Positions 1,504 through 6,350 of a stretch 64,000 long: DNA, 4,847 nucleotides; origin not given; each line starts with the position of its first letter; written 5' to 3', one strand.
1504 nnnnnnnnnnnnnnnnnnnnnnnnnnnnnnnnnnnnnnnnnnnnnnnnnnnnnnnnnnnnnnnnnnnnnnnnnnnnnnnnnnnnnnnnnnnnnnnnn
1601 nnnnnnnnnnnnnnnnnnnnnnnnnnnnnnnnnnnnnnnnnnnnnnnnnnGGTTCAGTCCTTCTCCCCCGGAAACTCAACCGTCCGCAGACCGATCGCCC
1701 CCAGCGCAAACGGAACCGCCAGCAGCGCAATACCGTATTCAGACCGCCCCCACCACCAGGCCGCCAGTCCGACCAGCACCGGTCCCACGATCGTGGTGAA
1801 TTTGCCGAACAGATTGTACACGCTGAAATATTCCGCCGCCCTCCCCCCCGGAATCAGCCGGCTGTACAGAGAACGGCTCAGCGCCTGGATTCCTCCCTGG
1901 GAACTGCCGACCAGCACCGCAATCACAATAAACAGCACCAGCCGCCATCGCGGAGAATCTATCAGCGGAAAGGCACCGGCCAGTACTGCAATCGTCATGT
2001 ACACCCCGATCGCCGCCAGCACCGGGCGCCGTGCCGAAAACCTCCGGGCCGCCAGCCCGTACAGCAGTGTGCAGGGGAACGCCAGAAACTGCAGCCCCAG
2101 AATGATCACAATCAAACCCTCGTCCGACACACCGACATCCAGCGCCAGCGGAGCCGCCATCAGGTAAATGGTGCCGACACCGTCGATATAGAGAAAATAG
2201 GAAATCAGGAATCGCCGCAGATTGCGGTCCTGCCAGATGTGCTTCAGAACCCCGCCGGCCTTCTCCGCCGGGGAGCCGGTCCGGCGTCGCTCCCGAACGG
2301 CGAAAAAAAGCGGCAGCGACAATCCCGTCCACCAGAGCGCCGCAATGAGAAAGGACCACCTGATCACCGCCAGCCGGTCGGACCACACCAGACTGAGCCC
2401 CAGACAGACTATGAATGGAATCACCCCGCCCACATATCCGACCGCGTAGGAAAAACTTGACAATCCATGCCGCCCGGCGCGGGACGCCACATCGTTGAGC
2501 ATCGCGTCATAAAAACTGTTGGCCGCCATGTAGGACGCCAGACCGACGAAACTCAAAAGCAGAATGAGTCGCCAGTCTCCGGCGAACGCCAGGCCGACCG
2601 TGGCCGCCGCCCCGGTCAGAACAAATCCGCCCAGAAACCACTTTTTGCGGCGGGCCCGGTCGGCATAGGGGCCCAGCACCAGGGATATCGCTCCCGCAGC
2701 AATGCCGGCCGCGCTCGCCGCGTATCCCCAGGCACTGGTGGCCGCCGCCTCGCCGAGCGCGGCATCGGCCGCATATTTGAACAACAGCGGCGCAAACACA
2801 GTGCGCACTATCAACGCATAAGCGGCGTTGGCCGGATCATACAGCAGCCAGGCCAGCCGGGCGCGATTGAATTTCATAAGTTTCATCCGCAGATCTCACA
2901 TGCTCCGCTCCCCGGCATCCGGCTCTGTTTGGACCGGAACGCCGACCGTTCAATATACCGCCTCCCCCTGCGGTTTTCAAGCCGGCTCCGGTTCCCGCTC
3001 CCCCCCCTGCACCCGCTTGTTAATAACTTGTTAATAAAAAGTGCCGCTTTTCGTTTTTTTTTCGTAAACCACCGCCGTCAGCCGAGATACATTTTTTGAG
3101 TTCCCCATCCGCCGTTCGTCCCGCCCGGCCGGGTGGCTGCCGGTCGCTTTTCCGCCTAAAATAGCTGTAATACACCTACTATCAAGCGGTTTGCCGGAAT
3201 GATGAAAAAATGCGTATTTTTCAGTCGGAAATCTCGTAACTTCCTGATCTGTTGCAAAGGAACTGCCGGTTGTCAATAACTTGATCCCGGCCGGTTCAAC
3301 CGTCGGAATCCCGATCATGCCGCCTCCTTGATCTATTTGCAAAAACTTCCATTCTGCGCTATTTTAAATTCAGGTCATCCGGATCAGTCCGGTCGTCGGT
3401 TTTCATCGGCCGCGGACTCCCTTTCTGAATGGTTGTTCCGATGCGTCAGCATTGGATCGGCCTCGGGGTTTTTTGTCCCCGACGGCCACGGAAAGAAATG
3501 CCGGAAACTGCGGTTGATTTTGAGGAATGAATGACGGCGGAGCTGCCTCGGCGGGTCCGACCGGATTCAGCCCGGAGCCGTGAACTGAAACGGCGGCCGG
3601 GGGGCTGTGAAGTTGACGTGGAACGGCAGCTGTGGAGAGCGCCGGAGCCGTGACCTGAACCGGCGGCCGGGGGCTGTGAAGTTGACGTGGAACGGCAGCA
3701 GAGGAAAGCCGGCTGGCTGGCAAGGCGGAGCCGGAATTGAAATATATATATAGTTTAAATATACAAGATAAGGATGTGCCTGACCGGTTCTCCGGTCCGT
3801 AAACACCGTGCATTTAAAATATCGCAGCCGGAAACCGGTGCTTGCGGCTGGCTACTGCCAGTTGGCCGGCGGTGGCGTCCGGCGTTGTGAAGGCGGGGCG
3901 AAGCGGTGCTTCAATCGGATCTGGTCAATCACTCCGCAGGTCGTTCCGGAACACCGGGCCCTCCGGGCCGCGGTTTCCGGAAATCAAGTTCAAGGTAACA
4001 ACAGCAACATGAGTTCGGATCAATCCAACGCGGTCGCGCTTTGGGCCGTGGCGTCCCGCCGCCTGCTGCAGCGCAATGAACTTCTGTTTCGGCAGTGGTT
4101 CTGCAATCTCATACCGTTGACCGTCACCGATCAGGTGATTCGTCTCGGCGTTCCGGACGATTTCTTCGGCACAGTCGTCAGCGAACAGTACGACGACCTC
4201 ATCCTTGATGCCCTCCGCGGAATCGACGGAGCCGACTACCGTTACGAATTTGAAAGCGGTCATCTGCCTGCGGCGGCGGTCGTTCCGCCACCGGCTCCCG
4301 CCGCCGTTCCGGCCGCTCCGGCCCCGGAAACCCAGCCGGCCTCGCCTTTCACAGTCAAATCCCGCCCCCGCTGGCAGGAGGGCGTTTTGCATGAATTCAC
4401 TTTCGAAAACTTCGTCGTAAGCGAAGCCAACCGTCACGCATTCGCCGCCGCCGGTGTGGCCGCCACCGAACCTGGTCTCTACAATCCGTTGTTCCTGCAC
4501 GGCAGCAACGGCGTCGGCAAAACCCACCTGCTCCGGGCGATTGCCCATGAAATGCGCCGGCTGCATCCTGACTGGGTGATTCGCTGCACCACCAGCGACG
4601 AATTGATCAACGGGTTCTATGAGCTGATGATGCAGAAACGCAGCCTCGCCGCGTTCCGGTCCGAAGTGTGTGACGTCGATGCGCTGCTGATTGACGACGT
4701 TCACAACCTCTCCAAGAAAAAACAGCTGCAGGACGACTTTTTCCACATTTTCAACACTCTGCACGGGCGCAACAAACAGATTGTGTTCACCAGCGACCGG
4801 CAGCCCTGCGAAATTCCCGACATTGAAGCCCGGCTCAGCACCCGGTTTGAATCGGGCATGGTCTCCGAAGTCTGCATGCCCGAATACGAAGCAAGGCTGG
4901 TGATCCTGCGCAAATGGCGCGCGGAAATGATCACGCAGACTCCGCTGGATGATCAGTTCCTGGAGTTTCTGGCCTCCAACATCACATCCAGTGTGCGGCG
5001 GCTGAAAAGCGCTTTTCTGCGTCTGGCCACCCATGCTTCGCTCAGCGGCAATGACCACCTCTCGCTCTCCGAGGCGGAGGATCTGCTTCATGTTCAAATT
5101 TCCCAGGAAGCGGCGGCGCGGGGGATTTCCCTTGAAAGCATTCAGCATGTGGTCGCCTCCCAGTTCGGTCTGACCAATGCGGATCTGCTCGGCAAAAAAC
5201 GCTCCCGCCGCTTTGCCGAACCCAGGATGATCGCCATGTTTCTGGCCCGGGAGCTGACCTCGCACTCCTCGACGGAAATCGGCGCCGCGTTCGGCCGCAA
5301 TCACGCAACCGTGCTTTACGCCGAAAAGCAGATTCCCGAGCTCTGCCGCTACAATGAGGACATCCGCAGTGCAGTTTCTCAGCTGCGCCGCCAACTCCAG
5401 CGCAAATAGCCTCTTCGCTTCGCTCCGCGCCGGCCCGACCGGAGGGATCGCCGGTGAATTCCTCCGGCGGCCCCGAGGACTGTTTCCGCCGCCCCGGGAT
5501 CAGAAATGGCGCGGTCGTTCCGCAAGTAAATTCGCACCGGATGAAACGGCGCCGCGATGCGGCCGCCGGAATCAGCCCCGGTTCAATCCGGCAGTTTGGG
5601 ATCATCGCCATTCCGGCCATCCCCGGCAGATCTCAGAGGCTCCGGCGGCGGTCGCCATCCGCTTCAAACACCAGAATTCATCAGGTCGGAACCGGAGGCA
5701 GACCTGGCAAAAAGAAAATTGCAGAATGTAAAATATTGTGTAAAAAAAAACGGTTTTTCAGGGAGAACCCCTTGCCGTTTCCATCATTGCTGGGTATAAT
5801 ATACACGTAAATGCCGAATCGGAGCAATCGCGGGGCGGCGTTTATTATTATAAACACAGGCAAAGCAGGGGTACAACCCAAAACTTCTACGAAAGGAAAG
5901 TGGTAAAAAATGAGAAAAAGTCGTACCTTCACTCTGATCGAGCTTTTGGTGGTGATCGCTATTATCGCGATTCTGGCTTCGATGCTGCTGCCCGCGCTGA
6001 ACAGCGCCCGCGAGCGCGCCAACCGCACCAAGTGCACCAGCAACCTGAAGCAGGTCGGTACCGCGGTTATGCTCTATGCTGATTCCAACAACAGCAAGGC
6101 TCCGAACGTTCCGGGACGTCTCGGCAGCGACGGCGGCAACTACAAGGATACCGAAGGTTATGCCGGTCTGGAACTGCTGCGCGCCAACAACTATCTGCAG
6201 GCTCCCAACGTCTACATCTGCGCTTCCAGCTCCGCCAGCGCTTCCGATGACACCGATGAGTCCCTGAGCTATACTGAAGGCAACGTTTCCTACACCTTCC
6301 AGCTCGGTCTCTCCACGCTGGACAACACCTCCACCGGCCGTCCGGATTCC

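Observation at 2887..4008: Probable oriC upstream of dnaA: AT-rich island, 68-bp tandem repeat and repeated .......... motifs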

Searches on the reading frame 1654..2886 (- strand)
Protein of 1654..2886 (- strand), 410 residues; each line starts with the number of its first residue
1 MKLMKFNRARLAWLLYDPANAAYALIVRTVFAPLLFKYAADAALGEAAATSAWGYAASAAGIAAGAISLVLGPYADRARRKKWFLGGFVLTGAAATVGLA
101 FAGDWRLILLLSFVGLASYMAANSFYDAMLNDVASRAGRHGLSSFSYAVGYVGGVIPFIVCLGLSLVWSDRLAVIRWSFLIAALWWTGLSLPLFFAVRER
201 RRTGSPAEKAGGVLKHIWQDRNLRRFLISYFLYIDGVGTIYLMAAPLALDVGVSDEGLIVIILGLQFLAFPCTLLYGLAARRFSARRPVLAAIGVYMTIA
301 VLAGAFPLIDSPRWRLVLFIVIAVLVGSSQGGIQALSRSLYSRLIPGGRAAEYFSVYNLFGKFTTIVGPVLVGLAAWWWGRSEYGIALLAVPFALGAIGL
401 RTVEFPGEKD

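Call 11: search_protein_families(library=pfam, proteins=[window:1654-2886:-], max_evalue=0.001)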
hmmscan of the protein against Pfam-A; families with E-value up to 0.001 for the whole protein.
window:1654-2886:- (410 aa): 2 families
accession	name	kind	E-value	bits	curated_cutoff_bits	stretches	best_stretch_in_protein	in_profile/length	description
PF11700.14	ATG22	-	8.5e-39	134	24.1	1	46-398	66-467/482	Vacuole effluxer Atg22 like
PF07690.21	MFS_1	-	1.2e-26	93.9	33.4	2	26-369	10-347/347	Major Facilitator Superfamily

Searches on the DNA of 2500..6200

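Call 7: search_rna_families(source=window, start=2500, end=6200, threshold=evalue, max_evalue=1)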
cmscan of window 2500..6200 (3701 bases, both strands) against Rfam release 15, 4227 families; matches with E-value up to 1: 0.
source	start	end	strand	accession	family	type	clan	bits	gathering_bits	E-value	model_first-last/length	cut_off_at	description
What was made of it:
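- Checked: Rfam finds nothing in 2500-6200 (call 7).
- Rfam finds nothing (call 7).
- Tried and rejected: Rfam finds nothing in 2500-6200 at E<=1 (call 7).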
